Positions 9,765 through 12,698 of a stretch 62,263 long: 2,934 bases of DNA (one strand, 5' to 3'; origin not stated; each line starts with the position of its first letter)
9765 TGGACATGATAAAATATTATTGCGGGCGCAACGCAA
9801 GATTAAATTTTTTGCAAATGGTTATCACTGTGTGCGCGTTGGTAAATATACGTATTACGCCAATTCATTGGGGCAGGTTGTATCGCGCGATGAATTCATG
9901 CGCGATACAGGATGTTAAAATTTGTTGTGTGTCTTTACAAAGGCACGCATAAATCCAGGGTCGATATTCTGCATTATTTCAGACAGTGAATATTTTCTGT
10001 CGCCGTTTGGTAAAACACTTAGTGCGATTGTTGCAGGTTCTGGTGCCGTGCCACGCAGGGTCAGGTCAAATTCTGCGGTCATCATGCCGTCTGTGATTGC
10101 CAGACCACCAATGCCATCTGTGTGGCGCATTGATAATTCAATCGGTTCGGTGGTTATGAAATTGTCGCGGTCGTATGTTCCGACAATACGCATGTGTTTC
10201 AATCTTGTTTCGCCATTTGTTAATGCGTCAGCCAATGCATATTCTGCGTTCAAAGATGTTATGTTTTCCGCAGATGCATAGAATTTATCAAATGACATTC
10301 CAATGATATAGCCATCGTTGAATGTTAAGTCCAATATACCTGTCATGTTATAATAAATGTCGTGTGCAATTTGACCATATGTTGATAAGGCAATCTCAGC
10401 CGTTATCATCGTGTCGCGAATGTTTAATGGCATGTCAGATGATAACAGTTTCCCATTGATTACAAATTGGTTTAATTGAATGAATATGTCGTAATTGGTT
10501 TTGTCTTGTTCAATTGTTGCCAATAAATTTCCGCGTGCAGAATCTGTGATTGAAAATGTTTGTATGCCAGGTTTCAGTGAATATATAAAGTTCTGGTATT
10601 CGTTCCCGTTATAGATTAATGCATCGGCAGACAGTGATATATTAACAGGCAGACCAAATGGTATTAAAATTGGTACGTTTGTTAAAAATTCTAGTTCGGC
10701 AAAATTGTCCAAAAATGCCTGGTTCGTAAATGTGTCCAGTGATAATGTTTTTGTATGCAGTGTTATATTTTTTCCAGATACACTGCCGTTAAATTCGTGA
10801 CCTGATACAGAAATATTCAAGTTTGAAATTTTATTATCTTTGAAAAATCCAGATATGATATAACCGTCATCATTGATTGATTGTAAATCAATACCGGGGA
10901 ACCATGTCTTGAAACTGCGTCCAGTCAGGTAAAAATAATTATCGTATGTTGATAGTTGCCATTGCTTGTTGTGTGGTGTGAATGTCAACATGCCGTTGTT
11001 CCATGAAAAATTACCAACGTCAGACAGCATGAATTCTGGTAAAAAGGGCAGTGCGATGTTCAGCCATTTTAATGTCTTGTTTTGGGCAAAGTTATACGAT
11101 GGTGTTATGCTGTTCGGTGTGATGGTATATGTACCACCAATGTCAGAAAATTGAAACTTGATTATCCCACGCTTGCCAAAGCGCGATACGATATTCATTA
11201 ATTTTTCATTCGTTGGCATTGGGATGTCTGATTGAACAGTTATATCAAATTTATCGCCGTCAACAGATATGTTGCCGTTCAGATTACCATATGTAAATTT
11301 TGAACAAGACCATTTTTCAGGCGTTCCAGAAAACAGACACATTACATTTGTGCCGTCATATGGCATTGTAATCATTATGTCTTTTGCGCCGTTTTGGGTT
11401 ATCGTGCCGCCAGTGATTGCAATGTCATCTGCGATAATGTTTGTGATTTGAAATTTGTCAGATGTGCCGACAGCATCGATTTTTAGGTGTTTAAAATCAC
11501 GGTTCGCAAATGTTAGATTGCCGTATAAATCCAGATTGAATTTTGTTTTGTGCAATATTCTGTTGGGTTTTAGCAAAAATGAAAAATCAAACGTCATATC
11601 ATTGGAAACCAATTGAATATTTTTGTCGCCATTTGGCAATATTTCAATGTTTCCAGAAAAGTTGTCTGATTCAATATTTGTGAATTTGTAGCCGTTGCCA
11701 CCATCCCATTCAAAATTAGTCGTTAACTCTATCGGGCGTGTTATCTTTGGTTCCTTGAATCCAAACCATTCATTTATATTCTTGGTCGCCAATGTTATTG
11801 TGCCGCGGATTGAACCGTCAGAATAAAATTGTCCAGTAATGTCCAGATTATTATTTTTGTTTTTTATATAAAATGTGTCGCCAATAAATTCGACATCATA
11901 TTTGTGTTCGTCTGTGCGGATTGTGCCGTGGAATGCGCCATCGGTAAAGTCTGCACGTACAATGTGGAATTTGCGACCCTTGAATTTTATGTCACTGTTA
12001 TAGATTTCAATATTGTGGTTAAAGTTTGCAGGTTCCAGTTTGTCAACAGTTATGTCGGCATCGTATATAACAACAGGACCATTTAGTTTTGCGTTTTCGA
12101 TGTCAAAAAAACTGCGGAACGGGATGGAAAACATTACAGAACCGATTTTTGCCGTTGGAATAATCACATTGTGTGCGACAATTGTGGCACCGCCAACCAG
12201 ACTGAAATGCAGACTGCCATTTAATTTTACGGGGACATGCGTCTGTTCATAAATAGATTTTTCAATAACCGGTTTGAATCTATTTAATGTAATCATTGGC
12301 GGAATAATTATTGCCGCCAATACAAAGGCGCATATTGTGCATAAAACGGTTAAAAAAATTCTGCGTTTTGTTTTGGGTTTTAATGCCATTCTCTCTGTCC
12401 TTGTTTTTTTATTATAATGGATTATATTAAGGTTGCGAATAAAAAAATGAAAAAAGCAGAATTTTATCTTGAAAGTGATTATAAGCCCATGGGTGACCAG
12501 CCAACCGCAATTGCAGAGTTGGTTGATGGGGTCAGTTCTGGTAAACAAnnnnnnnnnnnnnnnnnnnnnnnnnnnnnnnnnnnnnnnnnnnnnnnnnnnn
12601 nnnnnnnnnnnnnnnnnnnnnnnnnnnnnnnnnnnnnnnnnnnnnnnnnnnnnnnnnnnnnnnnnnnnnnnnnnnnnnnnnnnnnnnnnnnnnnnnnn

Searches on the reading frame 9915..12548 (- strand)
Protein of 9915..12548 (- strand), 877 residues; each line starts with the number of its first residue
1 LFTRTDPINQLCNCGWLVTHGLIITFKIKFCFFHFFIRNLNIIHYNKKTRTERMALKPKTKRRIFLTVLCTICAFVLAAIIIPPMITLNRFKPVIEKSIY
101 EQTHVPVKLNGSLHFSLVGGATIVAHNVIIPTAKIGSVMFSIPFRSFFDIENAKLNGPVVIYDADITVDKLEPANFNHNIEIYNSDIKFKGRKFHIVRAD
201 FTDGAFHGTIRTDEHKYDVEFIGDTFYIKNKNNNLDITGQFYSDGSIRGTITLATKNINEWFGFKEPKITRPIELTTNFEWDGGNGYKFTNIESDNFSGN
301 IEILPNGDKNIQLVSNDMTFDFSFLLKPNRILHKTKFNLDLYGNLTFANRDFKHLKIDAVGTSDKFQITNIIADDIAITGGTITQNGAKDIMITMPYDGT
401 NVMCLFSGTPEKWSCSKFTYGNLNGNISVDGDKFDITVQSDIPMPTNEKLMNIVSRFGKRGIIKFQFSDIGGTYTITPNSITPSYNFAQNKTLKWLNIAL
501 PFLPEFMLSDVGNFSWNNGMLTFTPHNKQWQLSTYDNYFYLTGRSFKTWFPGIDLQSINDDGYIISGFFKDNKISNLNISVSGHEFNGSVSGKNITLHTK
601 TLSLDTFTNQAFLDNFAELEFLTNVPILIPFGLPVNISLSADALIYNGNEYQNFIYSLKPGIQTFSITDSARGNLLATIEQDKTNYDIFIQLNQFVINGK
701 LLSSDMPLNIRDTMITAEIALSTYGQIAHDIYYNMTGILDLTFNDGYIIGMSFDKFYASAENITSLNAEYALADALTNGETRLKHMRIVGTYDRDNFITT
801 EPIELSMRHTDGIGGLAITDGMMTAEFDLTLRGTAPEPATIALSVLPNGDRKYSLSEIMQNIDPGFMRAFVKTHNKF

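Call 46: search_protein_families(library=pfam, proteins=[window:9915-12548:-], max_evalue=0.001)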
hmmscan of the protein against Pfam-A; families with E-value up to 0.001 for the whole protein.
window:9915-12548:- (877 aa): 1 family
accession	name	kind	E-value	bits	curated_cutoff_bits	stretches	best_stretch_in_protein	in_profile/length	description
PF05170.20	AsmA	-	1.1e-05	24.9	29.8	1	61-141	4-85/607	AsmA family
